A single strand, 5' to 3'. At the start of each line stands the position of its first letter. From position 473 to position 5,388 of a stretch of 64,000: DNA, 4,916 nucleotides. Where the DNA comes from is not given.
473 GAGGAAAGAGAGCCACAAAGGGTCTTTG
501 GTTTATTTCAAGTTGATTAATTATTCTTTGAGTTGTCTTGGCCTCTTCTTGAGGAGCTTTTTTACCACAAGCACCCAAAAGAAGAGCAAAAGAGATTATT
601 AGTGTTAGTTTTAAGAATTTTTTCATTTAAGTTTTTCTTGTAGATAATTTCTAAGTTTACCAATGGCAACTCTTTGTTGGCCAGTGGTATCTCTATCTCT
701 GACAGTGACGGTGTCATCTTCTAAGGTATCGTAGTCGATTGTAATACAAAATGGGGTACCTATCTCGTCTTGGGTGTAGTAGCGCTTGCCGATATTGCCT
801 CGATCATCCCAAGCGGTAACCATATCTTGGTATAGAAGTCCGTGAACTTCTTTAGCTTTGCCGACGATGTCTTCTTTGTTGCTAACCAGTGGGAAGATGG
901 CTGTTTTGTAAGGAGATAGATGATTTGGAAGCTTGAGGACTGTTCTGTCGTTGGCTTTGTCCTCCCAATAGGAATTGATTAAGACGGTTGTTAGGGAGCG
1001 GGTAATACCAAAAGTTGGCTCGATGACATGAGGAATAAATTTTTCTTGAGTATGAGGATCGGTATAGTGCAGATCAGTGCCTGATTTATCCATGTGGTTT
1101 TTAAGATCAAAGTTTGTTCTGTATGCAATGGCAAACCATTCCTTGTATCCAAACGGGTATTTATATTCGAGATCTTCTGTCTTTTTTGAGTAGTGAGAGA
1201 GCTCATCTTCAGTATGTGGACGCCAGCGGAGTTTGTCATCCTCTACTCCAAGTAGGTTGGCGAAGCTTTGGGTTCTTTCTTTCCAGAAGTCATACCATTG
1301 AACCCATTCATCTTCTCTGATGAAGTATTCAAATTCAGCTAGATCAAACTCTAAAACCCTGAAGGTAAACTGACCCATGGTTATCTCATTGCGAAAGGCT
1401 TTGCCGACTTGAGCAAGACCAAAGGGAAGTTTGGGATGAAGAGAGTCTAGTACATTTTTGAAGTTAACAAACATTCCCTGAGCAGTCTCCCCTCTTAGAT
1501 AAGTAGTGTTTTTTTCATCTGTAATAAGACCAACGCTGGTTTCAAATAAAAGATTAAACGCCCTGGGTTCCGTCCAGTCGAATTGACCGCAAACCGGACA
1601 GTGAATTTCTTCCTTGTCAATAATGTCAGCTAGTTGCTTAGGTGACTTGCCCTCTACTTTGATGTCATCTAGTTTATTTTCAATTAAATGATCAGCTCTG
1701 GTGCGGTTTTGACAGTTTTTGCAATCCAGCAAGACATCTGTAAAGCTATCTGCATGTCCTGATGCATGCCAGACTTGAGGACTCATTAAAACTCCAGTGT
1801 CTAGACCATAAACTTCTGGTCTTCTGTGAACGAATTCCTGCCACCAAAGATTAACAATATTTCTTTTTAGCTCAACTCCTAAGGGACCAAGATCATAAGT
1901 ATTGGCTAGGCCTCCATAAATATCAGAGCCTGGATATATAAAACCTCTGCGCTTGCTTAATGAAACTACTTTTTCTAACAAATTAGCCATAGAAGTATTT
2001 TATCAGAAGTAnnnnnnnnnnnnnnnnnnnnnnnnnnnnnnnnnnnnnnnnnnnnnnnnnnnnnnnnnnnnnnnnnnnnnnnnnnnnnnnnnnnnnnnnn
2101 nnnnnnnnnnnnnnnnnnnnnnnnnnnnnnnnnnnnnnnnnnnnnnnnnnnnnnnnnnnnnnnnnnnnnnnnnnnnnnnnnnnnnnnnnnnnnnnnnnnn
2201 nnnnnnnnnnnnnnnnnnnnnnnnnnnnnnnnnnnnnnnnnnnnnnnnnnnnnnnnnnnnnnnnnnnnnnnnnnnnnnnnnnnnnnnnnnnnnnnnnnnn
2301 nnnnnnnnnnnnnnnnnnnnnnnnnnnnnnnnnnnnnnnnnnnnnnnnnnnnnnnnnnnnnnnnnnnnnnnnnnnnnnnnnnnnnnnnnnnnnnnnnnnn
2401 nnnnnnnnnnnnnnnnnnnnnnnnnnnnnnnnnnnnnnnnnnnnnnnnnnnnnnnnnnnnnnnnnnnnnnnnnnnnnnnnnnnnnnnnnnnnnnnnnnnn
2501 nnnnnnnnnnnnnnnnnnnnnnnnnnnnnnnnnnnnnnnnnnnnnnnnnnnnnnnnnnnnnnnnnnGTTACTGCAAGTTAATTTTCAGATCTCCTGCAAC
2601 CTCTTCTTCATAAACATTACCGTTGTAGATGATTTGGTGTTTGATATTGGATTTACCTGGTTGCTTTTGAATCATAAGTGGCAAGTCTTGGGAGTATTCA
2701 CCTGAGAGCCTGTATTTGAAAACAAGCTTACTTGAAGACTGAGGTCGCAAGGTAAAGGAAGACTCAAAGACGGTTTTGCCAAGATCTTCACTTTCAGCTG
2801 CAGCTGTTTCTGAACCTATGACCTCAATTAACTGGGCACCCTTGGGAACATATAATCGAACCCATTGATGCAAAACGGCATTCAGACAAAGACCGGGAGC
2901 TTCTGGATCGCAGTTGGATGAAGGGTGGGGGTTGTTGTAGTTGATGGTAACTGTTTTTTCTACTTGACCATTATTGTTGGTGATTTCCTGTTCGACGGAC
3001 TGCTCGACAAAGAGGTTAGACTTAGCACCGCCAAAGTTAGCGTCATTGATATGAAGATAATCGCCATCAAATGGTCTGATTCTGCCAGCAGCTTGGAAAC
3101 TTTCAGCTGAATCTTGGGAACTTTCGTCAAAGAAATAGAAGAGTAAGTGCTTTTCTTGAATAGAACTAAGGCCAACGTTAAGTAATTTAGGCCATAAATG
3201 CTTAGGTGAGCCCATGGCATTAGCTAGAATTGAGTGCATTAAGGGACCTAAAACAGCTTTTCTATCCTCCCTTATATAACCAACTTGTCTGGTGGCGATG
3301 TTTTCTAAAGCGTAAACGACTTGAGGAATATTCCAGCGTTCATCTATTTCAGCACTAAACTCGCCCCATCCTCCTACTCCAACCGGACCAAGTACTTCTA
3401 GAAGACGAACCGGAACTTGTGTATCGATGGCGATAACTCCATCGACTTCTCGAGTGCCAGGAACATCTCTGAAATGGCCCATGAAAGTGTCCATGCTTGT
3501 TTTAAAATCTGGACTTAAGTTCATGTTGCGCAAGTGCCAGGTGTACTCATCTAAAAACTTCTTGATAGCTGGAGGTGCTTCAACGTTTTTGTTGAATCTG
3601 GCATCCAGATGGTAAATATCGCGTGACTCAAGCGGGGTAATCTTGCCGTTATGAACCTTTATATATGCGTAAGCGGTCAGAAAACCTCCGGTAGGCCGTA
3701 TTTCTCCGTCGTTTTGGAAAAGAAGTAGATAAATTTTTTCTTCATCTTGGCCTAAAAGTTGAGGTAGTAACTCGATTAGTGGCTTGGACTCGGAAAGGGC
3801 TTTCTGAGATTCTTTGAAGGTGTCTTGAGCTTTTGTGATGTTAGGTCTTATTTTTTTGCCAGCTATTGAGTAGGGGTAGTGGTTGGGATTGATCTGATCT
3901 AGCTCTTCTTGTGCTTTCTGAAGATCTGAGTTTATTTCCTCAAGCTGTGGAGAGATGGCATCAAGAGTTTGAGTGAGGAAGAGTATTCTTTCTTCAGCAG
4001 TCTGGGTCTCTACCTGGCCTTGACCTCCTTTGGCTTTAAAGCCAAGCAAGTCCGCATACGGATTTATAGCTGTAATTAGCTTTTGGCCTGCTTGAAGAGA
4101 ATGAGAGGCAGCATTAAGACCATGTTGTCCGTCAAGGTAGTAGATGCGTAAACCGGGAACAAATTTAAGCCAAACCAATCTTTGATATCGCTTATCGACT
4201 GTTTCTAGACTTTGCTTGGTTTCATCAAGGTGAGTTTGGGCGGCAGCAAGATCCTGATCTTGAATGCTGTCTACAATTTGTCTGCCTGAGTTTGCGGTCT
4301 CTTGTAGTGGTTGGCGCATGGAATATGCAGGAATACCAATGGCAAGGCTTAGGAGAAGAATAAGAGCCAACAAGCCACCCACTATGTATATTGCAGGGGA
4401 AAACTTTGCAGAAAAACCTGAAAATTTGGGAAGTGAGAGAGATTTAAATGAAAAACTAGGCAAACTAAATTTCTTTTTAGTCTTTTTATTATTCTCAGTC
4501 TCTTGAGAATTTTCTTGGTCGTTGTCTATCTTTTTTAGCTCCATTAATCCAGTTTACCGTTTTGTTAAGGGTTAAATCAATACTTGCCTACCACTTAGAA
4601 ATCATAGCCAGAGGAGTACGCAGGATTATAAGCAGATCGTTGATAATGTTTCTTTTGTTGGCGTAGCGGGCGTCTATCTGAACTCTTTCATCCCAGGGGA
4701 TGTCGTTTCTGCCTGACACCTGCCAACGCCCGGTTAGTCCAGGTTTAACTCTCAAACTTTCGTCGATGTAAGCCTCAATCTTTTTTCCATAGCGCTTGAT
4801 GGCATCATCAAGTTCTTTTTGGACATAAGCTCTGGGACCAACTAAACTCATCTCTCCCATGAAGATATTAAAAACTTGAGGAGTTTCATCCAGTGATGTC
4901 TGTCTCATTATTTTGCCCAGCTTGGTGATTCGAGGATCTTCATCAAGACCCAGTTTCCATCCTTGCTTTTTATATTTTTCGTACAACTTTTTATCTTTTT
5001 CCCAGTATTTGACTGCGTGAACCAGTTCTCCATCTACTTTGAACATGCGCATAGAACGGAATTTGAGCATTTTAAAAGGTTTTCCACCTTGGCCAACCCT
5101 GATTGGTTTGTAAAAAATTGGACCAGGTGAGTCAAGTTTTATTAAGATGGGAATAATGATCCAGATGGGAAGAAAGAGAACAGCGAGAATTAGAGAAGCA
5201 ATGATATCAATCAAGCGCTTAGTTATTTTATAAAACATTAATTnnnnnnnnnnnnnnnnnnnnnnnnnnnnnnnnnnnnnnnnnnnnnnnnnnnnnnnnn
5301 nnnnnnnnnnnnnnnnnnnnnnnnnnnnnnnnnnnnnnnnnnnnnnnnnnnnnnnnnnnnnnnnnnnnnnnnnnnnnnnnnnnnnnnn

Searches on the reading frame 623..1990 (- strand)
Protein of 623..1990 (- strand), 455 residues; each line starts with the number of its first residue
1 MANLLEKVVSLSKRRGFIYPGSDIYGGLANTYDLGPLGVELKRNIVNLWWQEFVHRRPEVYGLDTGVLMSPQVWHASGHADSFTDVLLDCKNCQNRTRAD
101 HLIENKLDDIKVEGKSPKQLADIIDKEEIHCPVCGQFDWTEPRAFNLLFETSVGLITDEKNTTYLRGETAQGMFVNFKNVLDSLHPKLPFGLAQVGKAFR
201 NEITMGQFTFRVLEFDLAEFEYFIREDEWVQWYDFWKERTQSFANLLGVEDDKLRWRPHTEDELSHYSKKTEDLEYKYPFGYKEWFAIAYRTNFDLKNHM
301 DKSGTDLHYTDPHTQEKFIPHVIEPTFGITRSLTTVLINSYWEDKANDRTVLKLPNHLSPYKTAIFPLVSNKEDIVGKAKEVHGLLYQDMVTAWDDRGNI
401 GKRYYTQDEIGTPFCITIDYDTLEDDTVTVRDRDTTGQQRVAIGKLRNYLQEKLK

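Call 7: search_protein_families(library=ncbifam, proteins=[window:623-1990:-], max_evalue=0.00001)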
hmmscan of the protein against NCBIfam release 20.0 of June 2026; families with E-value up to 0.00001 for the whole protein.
window:623-1990:- (455 aa): 8 families
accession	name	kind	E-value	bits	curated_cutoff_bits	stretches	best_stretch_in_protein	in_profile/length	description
NF003211.1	PRK04173.1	equivalog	1.9e-179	597.3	312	1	6-450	2-454/454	glycine--tRNA ligase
TIGR00389.1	glyS_dimeric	equivalog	1.9e-149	498.8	243.3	3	6-240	4-235/565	glycine--tRNA ligase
NF011484.0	PRK14894.1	equivalog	2.3e-122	408.9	1050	2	3-344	4-336/539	glycine--tRNA ligase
NF008979.1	PRK12325.1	exception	6.9e-11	41.7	550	1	337-449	322-435/437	proline--tRNA ligase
NF006625.0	PRK09194.1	equivalog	2e-09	36.9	558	1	344-449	451-557/559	proline--tRNA ligase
TIGR00408.1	proS_fam_I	equivalog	7.8e-07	28.4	437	1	187-454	123-381/475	proline--tRNA ligase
TIGR00409.1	proS_fam_II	equivalog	1.6e-06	27.3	306.7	0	340-452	454-567/568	proline--tRNA ligase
NF003068.0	PRK03991.1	equivalog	3.5e-06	25.7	484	1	307-454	447-592/613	threonine--tRNA ligase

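Call 26: list_cluster_members(proteins=[P0001, P0121, window:623-1990:-, window:44525-45355:-, window:45374-46501:-])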
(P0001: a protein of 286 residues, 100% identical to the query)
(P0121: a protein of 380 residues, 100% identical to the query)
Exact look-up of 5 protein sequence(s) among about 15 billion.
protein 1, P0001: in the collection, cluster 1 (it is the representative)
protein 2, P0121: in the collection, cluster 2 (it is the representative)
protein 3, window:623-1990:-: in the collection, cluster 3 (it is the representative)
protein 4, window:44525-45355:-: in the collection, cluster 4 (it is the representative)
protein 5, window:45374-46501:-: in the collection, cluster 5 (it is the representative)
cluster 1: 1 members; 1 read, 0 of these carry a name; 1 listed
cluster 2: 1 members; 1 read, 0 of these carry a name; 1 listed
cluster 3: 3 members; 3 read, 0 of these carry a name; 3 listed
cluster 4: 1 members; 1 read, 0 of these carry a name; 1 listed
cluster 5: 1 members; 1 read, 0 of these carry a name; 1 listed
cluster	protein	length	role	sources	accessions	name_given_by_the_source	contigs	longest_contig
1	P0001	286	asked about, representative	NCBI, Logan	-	-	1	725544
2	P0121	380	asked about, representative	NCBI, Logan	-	-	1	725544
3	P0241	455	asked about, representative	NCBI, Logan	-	-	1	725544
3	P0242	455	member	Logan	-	-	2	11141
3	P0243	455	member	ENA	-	-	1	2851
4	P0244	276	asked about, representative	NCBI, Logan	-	-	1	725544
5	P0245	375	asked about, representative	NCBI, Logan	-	-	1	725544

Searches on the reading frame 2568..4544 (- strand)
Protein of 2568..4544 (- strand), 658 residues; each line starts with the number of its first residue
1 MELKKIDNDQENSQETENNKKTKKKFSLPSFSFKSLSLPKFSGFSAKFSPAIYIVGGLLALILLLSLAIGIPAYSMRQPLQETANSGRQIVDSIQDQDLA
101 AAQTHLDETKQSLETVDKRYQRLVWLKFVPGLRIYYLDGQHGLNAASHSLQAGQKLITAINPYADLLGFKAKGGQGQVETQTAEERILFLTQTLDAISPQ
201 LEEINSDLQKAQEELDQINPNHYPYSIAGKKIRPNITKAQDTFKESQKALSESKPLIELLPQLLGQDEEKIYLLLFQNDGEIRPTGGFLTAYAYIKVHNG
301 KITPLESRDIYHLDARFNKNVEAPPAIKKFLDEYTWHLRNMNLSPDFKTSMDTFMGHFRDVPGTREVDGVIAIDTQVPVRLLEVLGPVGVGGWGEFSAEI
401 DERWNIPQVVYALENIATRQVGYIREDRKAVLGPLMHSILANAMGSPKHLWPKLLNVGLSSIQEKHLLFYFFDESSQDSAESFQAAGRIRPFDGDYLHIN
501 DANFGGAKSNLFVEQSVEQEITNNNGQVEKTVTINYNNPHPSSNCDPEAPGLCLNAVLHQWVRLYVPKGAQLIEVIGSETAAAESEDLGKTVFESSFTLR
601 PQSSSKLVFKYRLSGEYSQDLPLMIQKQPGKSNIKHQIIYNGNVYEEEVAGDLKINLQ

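Call 7: search_protein_families(library=ncbifam, proteins=[window:2568-4544:-], max_evalue=0.00001)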
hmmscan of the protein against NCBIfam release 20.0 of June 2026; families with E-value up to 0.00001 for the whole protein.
window:2568-4544:- (658 aa): 0 families

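Call 30: search_protein_families(library=pfam, proteins=[window:2568-4544:-], max_evalue=0.00001)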
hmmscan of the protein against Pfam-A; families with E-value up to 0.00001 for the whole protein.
window:2568-4544:- (658 aa): 1 family
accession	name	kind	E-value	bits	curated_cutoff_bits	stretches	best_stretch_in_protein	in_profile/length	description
PF13196.11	DUF4012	-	6.9e-22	78.9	28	1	267-391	1-125/144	Protein of unknown function (DUF4012)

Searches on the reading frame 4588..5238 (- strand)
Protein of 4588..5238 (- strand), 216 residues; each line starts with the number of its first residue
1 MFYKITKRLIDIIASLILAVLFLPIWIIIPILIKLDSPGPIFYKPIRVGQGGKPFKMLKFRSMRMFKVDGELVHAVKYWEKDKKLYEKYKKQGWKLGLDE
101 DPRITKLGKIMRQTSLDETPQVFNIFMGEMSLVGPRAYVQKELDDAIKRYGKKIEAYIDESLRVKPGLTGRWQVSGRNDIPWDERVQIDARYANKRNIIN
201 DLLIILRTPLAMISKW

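Call 7: search_protein_families(library=ncbifam, proteins=[window:4588-5238:-], max_evalue=0.00001)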
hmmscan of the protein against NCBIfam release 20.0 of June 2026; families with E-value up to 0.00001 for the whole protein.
window:4588-5238:- (216 aa): 10 families
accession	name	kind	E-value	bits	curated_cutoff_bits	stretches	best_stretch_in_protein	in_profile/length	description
TIGR03025.1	EPS_sugtrans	subfamily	5.8e-71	240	295.55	1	3-214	254-440/445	exopolysaccharide biosynthesis polyprenyl glycosylphosphotransferase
TIGR03022.1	WbaP_sugtrans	subfamily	1.8e-63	215.4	403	1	5-210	257-447/456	undecaprenyl-phosphate galactose phosphotransferase WbaP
NF052601.1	undeca_RfbP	equivalog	2.9e-62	210.1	330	1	4-211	42-234/244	undecaprenyl-phosphate galactose phosphotransferase family protein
TIGR03023.1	WcaJ_sugtrans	equivalog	7.3e-54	183.7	410.75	1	4-213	260-447/453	undecaprenyl-phosphate glucose phosphotransferase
NF041877.1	EPS_EpsZ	equivalog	1.5e-45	155.7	800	1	6-209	265-449/459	exopolysaccharide biosynthesis polyisoprenyl-phosphate hexose-1-phosphate transferase EpsZ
TIGR03013.1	EpsB_2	subfamily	1.2e-41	143.3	393.35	1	3-208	251-432/443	TIGR03013 family XrtA/PEP-CTERM system glycosyltransferase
NF011751.0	PRK15204.1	equivalog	3e-39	134.9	907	1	5-209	278-466/476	undecaprenyl-phosphate galactose phosphotransferase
NF007518.0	PRK10124.1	equivalog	2.5e-33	115.5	684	1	4-208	271-453/464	undecaprenyl-phosphate glucose phosphotransferase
NF050817.1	PolSacchBiosHfsE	equivalog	3e-30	105.4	750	1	5-208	270-455/467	polysaccharide biosynthesis protein HfsE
NF045514.1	glycotran_HepC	equivalog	4.1e-26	91.6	140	1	4-147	114-218/220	heterocyst development glycosyltransferase HepC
